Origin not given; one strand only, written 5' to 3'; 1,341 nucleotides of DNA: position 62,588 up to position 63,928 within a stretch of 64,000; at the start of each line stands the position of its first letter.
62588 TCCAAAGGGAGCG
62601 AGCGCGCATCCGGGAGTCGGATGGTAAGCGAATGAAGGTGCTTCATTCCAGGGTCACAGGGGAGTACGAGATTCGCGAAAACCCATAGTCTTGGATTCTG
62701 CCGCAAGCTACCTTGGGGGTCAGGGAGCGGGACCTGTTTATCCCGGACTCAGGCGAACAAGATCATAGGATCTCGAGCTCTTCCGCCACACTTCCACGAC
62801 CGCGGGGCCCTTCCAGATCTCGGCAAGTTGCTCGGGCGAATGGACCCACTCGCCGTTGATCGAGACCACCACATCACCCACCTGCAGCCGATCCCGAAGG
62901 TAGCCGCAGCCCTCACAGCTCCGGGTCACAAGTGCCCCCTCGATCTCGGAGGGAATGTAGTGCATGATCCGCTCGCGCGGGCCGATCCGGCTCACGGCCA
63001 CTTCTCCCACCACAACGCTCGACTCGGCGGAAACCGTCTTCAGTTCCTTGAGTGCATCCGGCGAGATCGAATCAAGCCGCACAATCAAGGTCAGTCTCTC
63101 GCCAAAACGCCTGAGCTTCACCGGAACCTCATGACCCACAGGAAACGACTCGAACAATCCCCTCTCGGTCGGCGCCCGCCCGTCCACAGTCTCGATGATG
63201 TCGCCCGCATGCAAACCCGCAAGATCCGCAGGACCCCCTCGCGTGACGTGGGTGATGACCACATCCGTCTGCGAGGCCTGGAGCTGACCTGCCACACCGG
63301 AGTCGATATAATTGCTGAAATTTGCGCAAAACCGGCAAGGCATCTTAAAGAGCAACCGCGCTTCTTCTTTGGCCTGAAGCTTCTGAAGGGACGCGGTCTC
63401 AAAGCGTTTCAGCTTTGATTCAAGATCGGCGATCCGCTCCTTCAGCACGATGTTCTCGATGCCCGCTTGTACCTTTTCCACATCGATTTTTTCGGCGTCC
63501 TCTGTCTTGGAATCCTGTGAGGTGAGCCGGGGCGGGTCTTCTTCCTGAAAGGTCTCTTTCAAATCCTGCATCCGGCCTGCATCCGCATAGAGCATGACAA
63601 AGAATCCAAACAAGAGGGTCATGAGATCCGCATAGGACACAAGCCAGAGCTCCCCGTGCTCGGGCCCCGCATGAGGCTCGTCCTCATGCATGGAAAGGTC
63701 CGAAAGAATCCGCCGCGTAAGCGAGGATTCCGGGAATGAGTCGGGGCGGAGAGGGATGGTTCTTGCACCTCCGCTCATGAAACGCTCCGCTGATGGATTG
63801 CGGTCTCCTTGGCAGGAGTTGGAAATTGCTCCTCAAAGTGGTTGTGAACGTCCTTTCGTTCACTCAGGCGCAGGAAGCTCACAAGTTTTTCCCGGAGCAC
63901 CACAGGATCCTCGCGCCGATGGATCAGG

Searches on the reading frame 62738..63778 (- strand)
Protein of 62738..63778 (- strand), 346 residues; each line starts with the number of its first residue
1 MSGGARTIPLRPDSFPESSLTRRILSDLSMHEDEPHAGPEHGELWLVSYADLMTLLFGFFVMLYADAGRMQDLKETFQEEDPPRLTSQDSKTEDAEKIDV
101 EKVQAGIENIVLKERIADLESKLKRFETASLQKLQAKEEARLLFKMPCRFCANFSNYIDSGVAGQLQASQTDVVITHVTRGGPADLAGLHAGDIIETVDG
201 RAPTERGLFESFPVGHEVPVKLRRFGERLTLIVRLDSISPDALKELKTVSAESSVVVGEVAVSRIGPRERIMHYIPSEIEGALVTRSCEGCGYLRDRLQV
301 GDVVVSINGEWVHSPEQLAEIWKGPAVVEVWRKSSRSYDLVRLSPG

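Call 34: find_encoding_contigs(protein=window:62738-63778:-, flank=10000, max_places=4)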
Protein window:62738-63778:- (346 aa): 2 contigs read that carry it; 1 place shown.
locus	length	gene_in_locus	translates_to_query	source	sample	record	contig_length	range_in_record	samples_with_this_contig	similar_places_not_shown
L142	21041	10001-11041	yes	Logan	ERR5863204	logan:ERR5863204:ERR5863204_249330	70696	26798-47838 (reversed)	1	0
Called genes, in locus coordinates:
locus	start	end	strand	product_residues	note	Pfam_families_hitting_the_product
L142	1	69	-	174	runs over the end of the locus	-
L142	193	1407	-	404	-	PF00291:PALP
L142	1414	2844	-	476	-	PF00149:Metallophos (faint)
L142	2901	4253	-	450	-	PF01225:Mur_ligase, PF08245:Mur_ligase_M, PF02875:Mur_ligase_C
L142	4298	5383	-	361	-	PF03033:Glyco_transf_28, PF04101:Glyco_tran_28_C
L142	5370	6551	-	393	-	PF01098:FTSW_RODA_SPOVE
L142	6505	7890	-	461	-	PF21377:MurD_N (weak), PF21799:MurD-like_N, PF08245:Mur_ligase_M, PF02875:Mur_ligase_C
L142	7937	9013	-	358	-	PF00953:Glycos_transf_4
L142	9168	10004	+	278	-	PF01618:MotA_ExbB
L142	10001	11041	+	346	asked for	PF13677:MotB_plug, PF00595:PDZ (weak), PF13180:PDZ_2 (faint), PF17820:PDZ_6 (weak)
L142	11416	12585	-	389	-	-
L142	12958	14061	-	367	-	PF20706:GT4-conflict (weak), PF00534:Glycos_transf_1, PF13692:Glyco_trans_1_4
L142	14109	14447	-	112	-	-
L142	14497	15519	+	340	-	PF01368:DHH, PF02272:DHHA1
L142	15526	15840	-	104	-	-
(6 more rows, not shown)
